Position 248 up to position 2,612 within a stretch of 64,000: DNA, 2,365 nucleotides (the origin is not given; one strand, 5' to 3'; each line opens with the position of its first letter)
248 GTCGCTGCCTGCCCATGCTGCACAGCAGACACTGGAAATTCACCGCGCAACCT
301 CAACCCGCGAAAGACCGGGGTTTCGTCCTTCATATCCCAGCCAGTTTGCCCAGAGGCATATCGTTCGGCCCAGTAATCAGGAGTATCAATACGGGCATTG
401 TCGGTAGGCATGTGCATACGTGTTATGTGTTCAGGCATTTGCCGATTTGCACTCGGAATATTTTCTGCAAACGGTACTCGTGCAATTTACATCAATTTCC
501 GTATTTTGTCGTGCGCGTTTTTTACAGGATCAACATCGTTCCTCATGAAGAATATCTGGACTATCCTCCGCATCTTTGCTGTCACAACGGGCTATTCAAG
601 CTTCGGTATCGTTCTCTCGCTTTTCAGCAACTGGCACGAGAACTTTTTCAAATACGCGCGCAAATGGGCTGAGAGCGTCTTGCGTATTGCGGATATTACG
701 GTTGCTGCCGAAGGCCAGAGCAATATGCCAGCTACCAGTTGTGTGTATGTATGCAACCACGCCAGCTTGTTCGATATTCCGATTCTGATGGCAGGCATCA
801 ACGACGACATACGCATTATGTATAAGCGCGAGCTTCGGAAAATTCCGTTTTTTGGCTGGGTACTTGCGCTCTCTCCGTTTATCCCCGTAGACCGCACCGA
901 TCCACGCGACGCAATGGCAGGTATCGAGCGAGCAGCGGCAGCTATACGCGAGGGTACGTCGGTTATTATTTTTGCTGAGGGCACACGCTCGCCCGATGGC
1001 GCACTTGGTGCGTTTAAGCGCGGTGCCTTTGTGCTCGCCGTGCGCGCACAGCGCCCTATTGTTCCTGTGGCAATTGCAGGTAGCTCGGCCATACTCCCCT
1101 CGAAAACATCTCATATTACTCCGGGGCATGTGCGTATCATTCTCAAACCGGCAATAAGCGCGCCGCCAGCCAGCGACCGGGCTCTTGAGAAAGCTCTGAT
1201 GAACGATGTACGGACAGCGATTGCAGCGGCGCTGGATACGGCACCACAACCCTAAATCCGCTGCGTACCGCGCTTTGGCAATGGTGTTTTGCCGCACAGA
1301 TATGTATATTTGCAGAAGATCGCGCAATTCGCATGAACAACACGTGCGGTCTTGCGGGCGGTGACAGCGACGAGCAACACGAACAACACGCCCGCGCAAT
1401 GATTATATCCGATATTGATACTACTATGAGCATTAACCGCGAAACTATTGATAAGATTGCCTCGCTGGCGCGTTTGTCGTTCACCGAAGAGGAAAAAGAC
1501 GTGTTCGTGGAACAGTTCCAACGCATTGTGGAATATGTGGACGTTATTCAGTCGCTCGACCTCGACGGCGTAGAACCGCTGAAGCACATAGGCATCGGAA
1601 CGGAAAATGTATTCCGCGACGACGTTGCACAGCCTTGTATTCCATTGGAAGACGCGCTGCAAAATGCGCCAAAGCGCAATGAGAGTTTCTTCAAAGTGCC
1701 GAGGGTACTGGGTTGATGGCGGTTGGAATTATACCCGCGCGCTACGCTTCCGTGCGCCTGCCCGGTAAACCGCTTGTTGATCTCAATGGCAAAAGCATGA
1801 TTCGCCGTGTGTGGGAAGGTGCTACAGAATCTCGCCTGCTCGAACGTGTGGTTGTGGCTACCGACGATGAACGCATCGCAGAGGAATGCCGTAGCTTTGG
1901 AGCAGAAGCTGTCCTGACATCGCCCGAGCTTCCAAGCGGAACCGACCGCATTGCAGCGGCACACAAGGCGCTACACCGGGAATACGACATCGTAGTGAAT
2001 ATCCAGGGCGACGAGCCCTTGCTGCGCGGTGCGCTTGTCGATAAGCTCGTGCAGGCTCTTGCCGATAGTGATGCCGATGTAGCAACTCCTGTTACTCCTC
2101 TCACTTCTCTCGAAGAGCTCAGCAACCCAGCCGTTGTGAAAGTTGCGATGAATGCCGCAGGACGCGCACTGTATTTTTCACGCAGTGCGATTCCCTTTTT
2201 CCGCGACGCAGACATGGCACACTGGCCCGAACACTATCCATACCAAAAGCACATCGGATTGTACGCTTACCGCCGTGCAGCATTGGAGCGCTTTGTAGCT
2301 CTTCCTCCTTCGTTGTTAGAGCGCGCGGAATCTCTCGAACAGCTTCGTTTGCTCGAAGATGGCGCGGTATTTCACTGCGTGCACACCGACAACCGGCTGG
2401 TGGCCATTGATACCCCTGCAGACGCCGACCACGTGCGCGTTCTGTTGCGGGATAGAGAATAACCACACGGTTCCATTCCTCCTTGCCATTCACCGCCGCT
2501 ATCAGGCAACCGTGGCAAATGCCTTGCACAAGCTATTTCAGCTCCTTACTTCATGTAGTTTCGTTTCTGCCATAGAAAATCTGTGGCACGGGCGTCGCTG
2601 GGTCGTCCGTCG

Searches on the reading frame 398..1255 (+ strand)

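Call 34: search_protein_families(library=pfam, proteins=[window:398-1255:+], max_evalue=0.00001)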
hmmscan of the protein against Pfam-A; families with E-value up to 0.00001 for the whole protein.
window:398-1255:+ (285 aa): 1 family
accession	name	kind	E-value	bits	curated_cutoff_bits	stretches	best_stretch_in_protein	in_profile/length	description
PF01553.26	Acyltransferase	-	1.8e-30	105.9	23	1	103-226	3-131/132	Acyltransferase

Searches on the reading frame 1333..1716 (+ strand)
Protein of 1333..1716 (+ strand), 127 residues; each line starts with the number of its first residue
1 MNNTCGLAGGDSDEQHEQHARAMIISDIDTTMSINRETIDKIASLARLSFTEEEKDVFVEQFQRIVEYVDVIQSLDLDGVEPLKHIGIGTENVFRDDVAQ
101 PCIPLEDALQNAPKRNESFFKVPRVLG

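Call 34: search_protein_families(library=pfam, proteins=[window:1333-1716:+], max_evalue=0.00001)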
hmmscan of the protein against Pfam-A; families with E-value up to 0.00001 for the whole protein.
window:1333-1716:+ (127 aa): 1 family
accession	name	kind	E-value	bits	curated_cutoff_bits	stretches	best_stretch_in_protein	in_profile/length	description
PF02686.20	GatC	-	3.3e-21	75.7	23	1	50-122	1-66/66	Glu-tRNAGln amidotransferase C subunit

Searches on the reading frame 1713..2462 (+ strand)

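Call 33: search_protein_families(library=pfam, proteins=[window:1713-2462:+], max_evalue=0.00001)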
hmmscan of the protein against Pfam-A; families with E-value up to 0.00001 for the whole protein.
window:1713-2462:+ (249 aa): 2 families
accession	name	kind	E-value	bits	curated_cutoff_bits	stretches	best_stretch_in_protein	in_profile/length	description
PF02348.25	CTP_transf_3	-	1.9e-58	198.3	22.6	1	4-217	1-214/217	Cytidylyltransferase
PF12804.13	NTP_transf_3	-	4.2e-13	50.2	27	1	19-143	16-134/160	MobA-like NTP transferase domain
